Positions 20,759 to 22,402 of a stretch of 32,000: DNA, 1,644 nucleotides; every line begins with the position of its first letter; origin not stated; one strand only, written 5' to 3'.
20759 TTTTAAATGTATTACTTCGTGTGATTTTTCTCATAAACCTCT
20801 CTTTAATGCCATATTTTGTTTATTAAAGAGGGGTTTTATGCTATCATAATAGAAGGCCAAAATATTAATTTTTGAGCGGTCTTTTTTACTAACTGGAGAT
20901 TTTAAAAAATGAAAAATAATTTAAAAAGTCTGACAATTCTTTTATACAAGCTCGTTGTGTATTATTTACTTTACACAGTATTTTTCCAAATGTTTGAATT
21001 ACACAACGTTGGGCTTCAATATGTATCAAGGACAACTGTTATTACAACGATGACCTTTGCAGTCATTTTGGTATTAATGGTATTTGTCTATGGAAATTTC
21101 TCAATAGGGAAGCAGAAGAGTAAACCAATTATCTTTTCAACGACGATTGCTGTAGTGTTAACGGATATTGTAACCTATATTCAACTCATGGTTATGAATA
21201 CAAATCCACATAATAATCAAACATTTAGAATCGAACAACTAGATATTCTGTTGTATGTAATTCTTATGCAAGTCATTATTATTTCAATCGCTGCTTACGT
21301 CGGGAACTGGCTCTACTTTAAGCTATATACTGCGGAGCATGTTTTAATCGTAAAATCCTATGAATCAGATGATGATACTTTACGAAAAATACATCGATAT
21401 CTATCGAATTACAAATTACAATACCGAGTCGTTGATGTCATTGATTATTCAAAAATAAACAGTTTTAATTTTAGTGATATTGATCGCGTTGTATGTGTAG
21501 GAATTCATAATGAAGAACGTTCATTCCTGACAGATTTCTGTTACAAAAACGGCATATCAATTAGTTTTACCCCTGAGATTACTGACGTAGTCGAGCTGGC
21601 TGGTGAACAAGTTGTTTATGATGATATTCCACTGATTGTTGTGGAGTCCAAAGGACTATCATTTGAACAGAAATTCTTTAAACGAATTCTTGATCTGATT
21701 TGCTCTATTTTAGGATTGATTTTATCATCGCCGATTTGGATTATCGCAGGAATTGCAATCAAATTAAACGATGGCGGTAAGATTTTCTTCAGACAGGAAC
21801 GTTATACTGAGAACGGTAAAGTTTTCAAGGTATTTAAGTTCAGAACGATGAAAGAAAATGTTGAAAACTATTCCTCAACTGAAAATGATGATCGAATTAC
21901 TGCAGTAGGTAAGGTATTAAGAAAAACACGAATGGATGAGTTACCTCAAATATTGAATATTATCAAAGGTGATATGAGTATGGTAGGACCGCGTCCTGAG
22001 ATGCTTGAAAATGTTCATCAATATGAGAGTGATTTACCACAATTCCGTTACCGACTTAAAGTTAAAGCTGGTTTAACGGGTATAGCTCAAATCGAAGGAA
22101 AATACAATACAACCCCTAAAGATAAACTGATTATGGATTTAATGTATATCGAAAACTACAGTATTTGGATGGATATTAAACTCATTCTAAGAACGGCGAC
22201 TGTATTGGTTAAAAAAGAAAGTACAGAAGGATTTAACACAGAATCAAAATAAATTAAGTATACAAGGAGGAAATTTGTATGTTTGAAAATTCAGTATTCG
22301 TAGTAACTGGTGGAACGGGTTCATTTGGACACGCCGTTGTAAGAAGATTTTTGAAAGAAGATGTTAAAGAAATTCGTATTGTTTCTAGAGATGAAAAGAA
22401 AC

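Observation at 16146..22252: Two diverged tandem copies of the priming transferase bracket an IS scar and a phosphocholine (licCA-licB) cassette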

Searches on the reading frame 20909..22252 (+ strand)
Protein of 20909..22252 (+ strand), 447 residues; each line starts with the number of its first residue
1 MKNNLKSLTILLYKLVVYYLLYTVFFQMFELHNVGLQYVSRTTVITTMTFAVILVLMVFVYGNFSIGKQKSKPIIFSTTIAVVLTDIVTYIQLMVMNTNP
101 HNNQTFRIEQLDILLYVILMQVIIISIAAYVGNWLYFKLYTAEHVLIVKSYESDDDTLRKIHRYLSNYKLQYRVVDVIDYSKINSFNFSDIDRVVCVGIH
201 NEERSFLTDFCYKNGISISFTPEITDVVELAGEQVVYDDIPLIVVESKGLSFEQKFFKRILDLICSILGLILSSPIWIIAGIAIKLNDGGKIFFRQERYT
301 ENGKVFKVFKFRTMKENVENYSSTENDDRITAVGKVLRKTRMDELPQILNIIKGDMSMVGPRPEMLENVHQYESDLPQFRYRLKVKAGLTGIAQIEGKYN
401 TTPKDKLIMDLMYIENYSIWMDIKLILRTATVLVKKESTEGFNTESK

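Call 4: search_protein_families(library=pfam, proteins=[window:20909-22252:+])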
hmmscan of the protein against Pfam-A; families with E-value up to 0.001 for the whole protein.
window:20909-22252:+ (447 aa): 1 family
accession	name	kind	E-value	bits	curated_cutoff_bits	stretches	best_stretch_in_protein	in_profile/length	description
PF02397.22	Bac_transf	-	5.5e-63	212.2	27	1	258-434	1-178/179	Bacterial sugar transferase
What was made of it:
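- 20909..22252 (+): PT_B: large Bac_transf priming transferase, first biosynthetic gene of the intact locus (QNN60278.1). PF02397 212 bits (call 4).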

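Call 7: search_protein_families(library=ncbifam, proteins=[window:20909-22252:+])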
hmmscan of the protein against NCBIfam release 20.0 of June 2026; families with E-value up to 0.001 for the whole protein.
window:20909-22252:+ (447 aa): 10 families
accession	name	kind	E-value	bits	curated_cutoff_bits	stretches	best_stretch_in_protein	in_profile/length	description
TIGR03025.1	EPS_sugtrans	subfamily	1.4e-89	301.4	295.55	1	16-438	5-443/445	exopolysaccharide biosynthesis polyprenyl glycosylphosphotransferase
TIGR03023.1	WcaJ_sugtrans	equivalog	3.2e-77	260.8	410.75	1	20-437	16-450/453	undecaprenyl-phosphate glucose phosphotransferase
TIGR03022.1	WbaP_sugtrans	subfamily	9.9e-57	193.2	403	1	33-437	31-453/456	undecaprenyl-phosphate galactose phosphotransferase WbaP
TIGR03013.1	EpsB_2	subfamily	1.7e-56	192.2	393.35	1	19-436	8-439/443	TIGR03013 family XrtA/PEP-CTERM system glycosyltransferase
NF007518.0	PRK10124.1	equivalog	1e-45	156.4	684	1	217-429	233-453/464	undecaprenyl-phosphate glucose phosphotransferase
NF052601.1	undeca_RfbP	equivalog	3.4e-43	147.7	330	2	325-436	130-238/244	undecaprenyl-phosphate galactose phosphotransferase family protein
NF050817.1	PolSacchBiosHfsE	equivalog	2e-41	142.2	750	1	253-435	267-461/467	polysaccharide biosynthesis protein HfsE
NF041877.1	EPS_EpsZ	equivalog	9.4e-41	139.9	800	1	254-435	262-454/459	exopolysaccharide biosynthesis polyisoprenyl-phosphate hexose-1-phosphate transferase EpsZ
NF011751.0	PRK15204.1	equivalog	2.4e-35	122.1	907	1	247-437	269-473/476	undecaprenyl-phosphate galactose phosphotransferase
NF045514.1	glycotran_HepC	equivalog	1.3e-24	86.7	140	1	253-369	112-217/220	heterocyst development glycosyltransferase HepC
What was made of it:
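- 20909..22252 (+): TIGR03025 301.4 bits, above the cut-off (call 7).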

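Call 13: find_encoding_contigs(protein=window:20909-22252:+, flank=10000, max_places=10)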
Protein window:20909-22252:+ (447 aa): 2 contigs read that carry it; 1 place shown.
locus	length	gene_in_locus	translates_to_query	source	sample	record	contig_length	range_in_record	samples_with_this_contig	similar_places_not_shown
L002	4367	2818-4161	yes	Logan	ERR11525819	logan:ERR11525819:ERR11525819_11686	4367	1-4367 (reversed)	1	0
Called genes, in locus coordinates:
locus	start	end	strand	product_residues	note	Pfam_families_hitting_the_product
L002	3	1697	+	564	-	?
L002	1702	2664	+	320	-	PF00892:EamA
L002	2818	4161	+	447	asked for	PF02397:Bac_transf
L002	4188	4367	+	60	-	?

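Call 14: find_related_loci(query=window:20909-22252:+, collection=genome_contigs, flank=10000)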
Query window:20909-22252:+ (447 aa) in genome_contigs; peptide patterns used: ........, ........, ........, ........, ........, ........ (x = any residue, [..] = any of these).
410 stretches matched a pattern; 321 encode a relative of the query (tblastn E <= 1e-3); the best 80 are kept; 80 distinct loci.
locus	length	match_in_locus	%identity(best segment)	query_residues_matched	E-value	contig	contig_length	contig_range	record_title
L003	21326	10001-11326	57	1-442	3e-163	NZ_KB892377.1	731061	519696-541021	Erysipelothrix tonsillarum DSM 14972 B096DRAFT_scaffold_0.1, whole genome shotgun sequence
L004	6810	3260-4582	58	1-442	6e-155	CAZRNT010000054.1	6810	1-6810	MAG TPA_asm: uncultured Erysipelothrix sp. isolate SRP294416_co2_627 genome assembly, contig: NODE_19512_length_6810_cov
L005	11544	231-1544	49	4-443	3e-145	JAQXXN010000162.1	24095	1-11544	MAG: Thermoflexaceae bacterium isolate SUG1613 k141_4868884, whole genome shotgun sequence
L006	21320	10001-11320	49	6-447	5e-141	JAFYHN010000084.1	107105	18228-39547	MAG: Eubacterium sp. isolate RGIG7096 Water_buffalos_Abomasum-1__c541477, whole genome shotgun sequence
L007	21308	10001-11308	51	10-447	6e-140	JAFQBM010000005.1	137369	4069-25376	MAG: Lachnospiraceae bacterium isolate RGIG1668 Goat_Cecum-1__c197, whole genome shotgun sequence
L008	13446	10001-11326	47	4-447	8e-139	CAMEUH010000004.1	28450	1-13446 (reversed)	MAG: uncultured Eubacteriaceae bacterium isolate SRR15057922_bin.16_metaWRAP_v1.3_MAG genome assembly, contig: ERZ104074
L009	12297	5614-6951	48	1-445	6e-139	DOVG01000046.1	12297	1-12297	MAG TPA_asm: Lachnospiraceae bacterium isolate UBA9797 contig_8043, whole genome shotgun sequence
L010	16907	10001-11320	47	3-444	4e-137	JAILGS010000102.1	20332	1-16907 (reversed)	MAG: Lachnospiraceae bacterium isolate RUI104 k141_6602505_flag=0_multi=22.9891_len=20332, whole genome shotgun sequence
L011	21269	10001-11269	49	21-445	2e-135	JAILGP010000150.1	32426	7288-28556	MAG: Eubacterium sp. isolate RUI101 k141_4146137_flag=0_multi=15.9377_len=32426, whole genome shotgun sequence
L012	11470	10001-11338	48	1-445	6e-134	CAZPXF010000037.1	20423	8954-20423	MAG TPA_asm: uncultured Lachnospiraceae bacterium isolate SRP222994_co1_353 genome assembly, contig: NODE_5379_length_20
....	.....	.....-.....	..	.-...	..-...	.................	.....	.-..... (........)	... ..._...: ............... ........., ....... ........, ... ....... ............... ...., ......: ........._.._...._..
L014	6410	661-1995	47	1-444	1e-130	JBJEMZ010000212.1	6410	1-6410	MAG: Wujia sp. isolate SARD12_bin.041 NODE_6640_length_6410_cov_5.417152, whole genome shotgun sequence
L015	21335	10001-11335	46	1-444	1e-129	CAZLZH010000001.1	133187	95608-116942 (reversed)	MAG TPA_asm: uncultured Bacteroides sp. isolate SRP287540_co2_200 genome assembly, contig: NODE_48_length_133187_cov_9.8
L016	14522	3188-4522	47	1-445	5e-128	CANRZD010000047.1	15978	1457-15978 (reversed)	MAG TPA_asm: uncultured Clostridia bacterium isolate SRR15730539_bin.39_metawrap_v1.3_MAG genome assembly, contig: NODE.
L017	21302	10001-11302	47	10-445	4e-128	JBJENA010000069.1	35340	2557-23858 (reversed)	MAG: Wujia sp. isolate PUUB23_bin.046 NODE_451_length_35340_cov_7.561655, whole genome shotgun sequence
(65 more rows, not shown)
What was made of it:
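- Tried and rejected: The genome-collection scan returned nothing closer than 57-58% (call 14).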

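Call 18: find_homologous_proteins(query=window:20909-22252:+, max_evalue=1e-100)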
Query window:20909-22252:+ (447 aa): 2484 proteins with E <= 1e-100 among 8000 candidates; the best 120 are listed.
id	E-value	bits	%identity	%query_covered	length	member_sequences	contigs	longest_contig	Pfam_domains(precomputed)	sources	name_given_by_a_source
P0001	3.6e-288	973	100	100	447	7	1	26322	PF02397.23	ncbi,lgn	-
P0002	2.6e-277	937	95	100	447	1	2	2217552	PF02397.23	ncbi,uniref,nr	ncbi:sugar transferase [Erysipelothrix inopinata]|uniref:Sugar transferase n=1 Tax=Erysipelothrix in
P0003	3.3e-240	815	82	99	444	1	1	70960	PF02397.23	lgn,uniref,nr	uniref:Sugar transferase n=1 Tax=Erysipelothrix tonsillarum TaxID=38402 RepID=A0A6S6I6J0_9FIRM|nr:su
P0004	2.1e-220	750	75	100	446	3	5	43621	PF02397.23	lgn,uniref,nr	uniref:Sugar transferase n=1 Tax=Erysipelothrix rhusiopathiae TaxID=1648 RepID=A0A6S6I521_ERYRH|nr:s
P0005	1.4e-206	704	73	100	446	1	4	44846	PF02397.23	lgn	-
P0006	4.3e-177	607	60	99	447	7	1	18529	PF02397.23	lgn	-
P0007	8.8e-172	590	60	100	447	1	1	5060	PF02397.23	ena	-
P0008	3.0e-171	588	60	100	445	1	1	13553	PF02397.23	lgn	-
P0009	4.7e-169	581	60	100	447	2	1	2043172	PF02397.23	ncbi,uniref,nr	ncbi:sugar transferase [Erysipelothrix sp. HDW6A]|uniref:sugar transferase n=1 Tax=Erysipelothrix sp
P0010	5.6e-162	558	57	100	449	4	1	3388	PF02397.23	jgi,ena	-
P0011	1.9e-160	552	56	99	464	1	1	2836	PF02397.23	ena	-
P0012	3.3e-158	545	57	99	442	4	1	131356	PF02397.23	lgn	-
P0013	3.0e-157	542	54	99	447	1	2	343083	PF02397.23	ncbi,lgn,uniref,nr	ncbi:sugar transferase [Erysipelothrix urinaevulpis]|uniref:sugar transferase n=1 Tax=Erysipelothrix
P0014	3.8e-156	538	53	100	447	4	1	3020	PF02397.23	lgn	-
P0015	2.8e-152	526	54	99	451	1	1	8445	PF02397.23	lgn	-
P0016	4.2e-152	525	56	100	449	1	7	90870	PF02397.23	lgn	-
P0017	5.0e-152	525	53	100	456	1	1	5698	PF02397.23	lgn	-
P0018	2.2e-151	523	54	99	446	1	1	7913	PF02397.23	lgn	-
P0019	9.1e-149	514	53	95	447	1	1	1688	PF02397.23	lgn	-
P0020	4.2e-148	512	53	99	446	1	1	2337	PF02397.23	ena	-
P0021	8.1e-148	511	53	99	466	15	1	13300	PF02397.23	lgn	-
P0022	1.3e-146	507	52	99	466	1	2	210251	PF02397.23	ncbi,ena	-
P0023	2.2e-146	506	52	100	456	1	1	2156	PF02397.23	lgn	-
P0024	2.9e-145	502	52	99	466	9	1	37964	PF02397.23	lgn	-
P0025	5.6e-145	502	52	99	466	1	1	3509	PF02397.23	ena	-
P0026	8.1e-145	501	51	100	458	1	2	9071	PF02397.23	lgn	-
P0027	1.1e-144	501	52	99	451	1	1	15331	PF02397.23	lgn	-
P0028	1.3e-144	500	52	99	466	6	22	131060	PF02397.23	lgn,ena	-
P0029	2.3e-144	500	51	98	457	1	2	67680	PF02397.23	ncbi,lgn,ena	-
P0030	2.8e-144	499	52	99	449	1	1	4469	PF02397.23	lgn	-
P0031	2.9e-144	499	52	99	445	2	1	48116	PF02397.23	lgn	-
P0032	3.7e-144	499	51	99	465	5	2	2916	PF02397.23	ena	-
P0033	5.3e-144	498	54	95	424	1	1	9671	PF02397.23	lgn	-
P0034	5.6e-144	498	51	99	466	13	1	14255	PF02397.23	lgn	-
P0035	9.6e-144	497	53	98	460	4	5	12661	PF02397.23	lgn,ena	-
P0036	1.1e-143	497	52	98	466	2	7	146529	PF02397.23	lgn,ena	-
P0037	2.4e-143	496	54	97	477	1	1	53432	PF02397.23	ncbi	-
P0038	7.1e-143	495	51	99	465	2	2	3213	PF02397.23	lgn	-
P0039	9.1e-143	494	51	99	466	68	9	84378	PF02397.23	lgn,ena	-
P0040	1.5e-142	494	50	100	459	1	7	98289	PF02397.23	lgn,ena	-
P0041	2.1e-142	493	52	99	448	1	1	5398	PF02397.23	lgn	-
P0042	3.7e-142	492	51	97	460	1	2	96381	PF02397.23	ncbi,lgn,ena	-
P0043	1.1e-141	491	52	100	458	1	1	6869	PF02397.23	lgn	-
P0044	1.1e-141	491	51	98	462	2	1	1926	PF02397.23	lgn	-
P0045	1.7e-141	490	52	97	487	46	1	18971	PF02397.23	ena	-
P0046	1.8e-141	490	54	93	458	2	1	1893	PF02397.23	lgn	-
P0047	1.9e-141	490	51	95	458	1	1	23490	PF02397.23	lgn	-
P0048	1.9e-141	490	51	99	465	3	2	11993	PF02397.23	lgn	-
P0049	2.6e-141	489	52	98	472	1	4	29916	PF02397.23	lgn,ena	-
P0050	6.1e-141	488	50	100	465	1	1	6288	PF02397.23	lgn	-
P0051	8.1e-141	488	51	99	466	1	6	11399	PF02397.23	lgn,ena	-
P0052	8.7e-141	488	50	100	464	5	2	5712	PF02397.23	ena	-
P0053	1.2e-140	487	51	99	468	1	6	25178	PF02397.23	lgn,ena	-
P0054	1.4e-140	487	50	97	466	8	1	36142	PF02397.23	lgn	-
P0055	1.5e-140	487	51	100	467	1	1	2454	PF02397.23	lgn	-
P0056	1.7e-140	487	50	97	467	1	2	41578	PF02397.23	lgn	-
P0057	2.2e-140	486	51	98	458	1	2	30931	PF02397.23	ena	-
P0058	2.4e-140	486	49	100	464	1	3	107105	PF02397.23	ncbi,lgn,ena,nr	ncbi:MAG: exopolysaccharide biosynthesis polyprenyl glycosylphosphotransferase [Eubacterium sp.]|nr:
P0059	2.8e-140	486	51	97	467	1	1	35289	PF02397.23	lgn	-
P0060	3.6e-140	486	50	98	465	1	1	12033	PF02397.23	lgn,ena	-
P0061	4.7e-140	485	51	99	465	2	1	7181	PF02397.23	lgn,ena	-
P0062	5.9e-140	485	50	97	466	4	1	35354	PF02397.23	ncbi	-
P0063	7.0e-140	485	51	97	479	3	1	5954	PF02397.23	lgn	-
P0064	7.2e-140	485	50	99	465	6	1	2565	PF02397.23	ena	-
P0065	7.9e-140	485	52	98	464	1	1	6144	PF02397.23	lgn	-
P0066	8.1e-140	485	50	98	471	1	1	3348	PF02397.23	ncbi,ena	-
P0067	1.0e-139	484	51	99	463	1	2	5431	PF02397.23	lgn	-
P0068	1.0e-139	484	51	99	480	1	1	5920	PF02397.23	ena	-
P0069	2.7e-139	483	51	98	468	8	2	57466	PF02397.23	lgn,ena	-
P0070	2.8e-139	483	50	99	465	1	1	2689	PF02397.23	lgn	-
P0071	3.1e-139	483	51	98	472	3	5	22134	PF02397.23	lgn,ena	-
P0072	3.8e-139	482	49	99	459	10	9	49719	PF02397.23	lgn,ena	-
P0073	4.2e-139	482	50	99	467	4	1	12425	PF02397.23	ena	-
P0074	4.6e-139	482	50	97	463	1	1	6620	PF02397.23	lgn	-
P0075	4.7e-139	482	50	100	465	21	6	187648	PF02397.23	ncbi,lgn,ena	-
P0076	4.8e-139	482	50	97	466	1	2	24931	PF02397.23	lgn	-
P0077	5.2e-139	482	50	97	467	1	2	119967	PF02397.23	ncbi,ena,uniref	ncbi:sugar transferase [Frisingicoccus sp.]|uniref:sugar transferase n=1 Tax=Frisingicoccus sp. TaxI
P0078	6.5e-139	482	50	99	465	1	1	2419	PF02397.23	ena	-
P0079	7.5e-139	481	50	100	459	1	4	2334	PF02397.23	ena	-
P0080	7.8e-139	481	50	98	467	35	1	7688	PF02397.23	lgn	-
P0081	9.7e-139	481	51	95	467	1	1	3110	PF02397.23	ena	-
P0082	1.0e-138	481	49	100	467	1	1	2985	PF02397.23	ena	-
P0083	1.1e-138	481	50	97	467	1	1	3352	PF02397.23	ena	-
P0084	1.1e-138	481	50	100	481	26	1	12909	PF02397.23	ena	-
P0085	1.1e-138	481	50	99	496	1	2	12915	PF02397.23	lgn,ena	-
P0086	1.2e-138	481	49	100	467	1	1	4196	PF02397.23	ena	-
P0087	1.2e-138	481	51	98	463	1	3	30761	PF02397.23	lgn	-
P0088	1.4e-138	480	50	98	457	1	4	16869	PF02397.23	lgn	-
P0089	1.5e-138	480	50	100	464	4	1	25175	PF02397.23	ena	-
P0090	1.6e-138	480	50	100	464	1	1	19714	PF02397.23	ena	-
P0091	1.6e-138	480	52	94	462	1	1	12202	PF02397.23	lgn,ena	-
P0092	1.6e-138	480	52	94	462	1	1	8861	PF02397.23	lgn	-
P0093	1.7e-138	480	49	100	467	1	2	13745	PF02397.23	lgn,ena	-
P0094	1.9e-138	480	51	97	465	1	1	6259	PF02397.23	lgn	-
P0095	2.1e-138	480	51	98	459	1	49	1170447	PF02397.23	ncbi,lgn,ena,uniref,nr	ncbi:Putative colanic biosynthesis UDP-glucose lipid carrier transferase [uncultured Ruminococcus sp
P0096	2.7e-138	480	49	100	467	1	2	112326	PF02397.23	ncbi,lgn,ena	-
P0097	3.1e-138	479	49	100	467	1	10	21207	PF02397.23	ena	-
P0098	3.2e-138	479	51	95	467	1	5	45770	PF02397.23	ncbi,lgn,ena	-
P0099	3.3e-138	479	51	99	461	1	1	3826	PF02397.23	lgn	-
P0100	3.4e-138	479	50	98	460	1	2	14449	PF02397.23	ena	-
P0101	4.5e-138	479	51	95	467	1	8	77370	PF02397.23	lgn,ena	-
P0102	5.5e-138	479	49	99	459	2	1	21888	PF02397.23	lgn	-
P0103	6.2e-138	478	49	100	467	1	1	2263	PF02397.23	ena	-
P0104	6.5e-138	478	49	100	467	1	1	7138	PF02397.23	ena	-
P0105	6.7e-138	478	51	98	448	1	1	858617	PF02397.23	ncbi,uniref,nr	ncbi:exopolysaccharide biosynthesis polyprenyl glycosylphosphotransferase [Massilimaliae timonensis]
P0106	8.6e-138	478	51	95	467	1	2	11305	PF02397.23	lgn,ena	-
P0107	1.5e-137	477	52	92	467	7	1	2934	PF02397.23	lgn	-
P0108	1.5e-137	477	49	100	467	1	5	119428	PF02397.23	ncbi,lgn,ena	-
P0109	1.8e-137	477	49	100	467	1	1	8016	PF02397.23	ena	-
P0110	2.1e-137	477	49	100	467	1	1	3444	PF02397.23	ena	-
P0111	2.3e-137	476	48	100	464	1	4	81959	PF02397.23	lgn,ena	-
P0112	2.6e-137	476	49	100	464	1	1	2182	PF02397.23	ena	-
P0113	2.6e-137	476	50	98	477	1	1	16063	PF02397.23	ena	-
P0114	2.8e-137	476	51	98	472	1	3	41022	PF02397.23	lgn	-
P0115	3.4e-137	476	49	99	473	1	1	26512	PF02397.23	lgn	-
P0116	3.6e-137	476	50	98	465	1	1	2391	PF02397.23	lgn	-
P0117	5.5e-137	475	49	100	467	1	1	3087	PF02397.23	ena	-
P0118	5.5e-137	475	49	100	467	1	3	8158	PF02397.23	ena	-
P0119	5.5e-137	475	50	99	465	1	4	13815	PF02397.23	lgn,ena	-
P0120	6.1e-137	475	50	99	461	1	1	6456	PF02397.23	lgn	-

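Call 21: find_encoding_contigs(protein=P0001, flank=10000, max_places=6)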
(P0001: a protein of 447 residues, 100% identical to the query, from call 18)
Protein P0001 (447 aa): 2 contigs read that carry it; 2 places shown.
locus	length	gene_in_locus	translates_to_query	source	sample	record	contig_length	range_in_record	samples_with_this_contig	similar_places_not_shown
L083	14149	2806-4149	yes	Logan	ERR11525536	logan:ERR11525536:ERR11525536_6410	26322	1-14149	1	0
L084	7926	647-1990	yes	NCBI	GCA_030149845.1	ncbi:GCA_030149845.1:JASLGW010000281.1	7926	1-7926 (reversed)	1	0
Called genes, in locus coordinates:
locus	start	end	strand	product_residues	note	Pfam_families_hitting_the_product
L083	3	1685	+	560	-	?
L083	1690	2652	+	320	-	PF00892:EamA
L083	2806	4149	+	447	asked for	PF02397:Bac_transf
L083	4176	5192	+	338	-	PF00106:adh_short (weak), PF01073:3Beta_HSD, PF01370:Epimerase, PF02719:Polysacc_synt_2, PF05368:NmrA, PF13460:NAD_binding_10, PF16363:GDP_Man_Dehyd, PF08485:Polysacc_syn_2C, +2 more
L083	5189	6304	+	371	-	PF01370:Epimerase, PF02719:Polysacc_synt_2 (faint), PF04321:RmlD_sub_bind (faint), PF07993:NAD_binding_4 (faint), PF16363:GDP_Man_Dehyd (faint), PF14667:Polysacc_synt_C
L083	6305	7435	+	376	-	PF02350:Epimerase_2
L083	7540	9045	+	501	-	PF03023:MurJ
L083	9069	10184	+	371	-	PF13439:Glyco_transf_4, PF00534:Glycos_transf_1, PF13692:Glyco_trans_1_4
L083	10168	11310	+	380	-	PF13477:Glyco_trans_4_2, PF13439:Glyco_transf_4, PF13579:Glyco_trans_4_4 (weak), PF00534:Glycos_transf_1, PF13692:Glyco_trans_1_4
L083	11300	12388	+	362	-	PF13439:Glyco_transf_4 (weak), PF00534:Glycos_transf_1, PF13692:Glyco_trans_1_4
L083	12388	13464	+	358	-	PF14897:EpsG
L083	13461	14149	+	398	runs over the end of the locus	PF13439:Glyco_transf_4 (faint), PF00534:Glycos_transf_1, PF13692:Glyco_trans_1_4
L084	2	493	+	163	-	?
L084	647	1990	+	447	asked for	PF02397:Bac_transf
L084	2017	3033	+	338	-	PF00106:adh_short (weak), PF01073:3Beta_HSD, PF01370:Epimerase, PF02719:Polysacc_synt_2, PF05368:NmrA, PF13460:NAD_binding_10, PF16363:GDP_Man_Dehyd, PF08485:Polysacc_syn_2C, +2 more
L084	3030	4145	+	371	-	PF01370:Epimerase, PF02719:Polysacc_synt_2 (faint), PF04321:RmlD_sub_bind (faint), PF07993:NAD_binding_4 (faint), PF16363:GDP_Man_Dehyd (faint), PF14667:Polysacc_synt_C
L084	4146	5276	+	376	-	PF02350:Epimerase_2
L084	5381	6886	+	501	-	PF03023:MurJ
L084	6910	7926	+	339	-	?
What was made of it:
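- Contigs of several relatives break upstream of licCA, so their upstream state is unknown (calls 13, 21).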

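Call 22: find_encoding_contigs(protein=P0003, flank=10000, max_places=6)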
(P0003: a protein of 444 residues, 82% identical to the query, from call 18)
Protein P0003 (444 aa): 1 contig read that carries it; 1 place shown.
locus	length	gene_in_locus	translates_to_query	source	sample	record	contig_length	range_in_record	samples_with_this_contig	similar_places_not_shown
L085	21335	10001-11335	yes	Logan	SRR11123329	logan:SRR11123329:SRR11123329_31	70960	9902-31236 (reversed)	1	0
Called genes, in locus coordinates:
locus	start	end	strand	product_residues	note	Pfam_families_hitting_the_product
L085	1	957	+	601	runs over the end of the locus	PF14897:EpsG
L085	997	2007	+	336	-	PF17101:Stealth_CR1, PF11380:Stealth_CR2, PF17103:Stealth_CR4 (weak)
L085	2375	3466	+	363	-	PF13477:Glyco_trans_4_2, PF13439:Glyco_transf_4 (weak), PF20706:GT4-conflict (weak), PF00534:Glycos_transf_1, PF13692:Glyco_trans_1_4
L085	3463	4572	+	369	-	PF00534:Glycos_transf_1, PF13692:Glyco_trans_1_4, PF13524:Glyco_trans_1_2 (weak)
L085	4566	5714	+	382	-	PF14897:EpsG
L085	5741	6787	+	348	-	PF01073:3Beta_HSD, PF01370:Epimerase, PF02719:Polysacc_synt_2, PF05368:NmrA (weak), PF07993:NAD_binding_4 (weak), PF13460:NAD_binding_10, PF16363:GDP_Man_Dehyd, PF08485:Polysacc_syn_2C, +2 more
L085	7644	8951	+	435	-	PF03446:NAD_binding_2 (faint), PF03721:UDPG_MGDP_dh_N, PF00984:UDPG_MGDP_dh, PF03720:UDPG_MGDP_dh_C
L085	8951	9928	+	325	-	PF01073:3Beta_HSD, PF01370:Epimerase, PF02719:Polysacc_synt_2, PF07993:NAD_binding_4 (faint), PF13460:NAD_binding_10, PF16363:GDP_Man_Dehyd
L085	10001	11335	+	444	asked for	PF02397:Bac_transf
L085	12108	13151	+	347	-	PF03547:Mem_trans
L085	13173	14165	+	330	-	PF00389:2-Hacid_dh, PF02826:2-Hacid_dh_C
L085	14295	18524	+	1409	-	PF20597:pAdhesive_15 (faint), PF17210:SdrD_B (faint), PF17802:SpaA, PF13620:CarboxypepD_reg (faint), PF17802:SpaA, PF07495:Y_Y_Y (faint), PF17802:SpaA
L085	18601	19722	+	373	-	PF21016:RlmN_N, PF04055:Radical_SAM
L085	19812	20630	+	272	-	PF01171:ATP_bind_3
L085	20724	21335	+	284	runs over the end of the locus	PF00561:Abhydrolase_1, PF12146:Hydrolase_4, PF12697:Abhydrolase_6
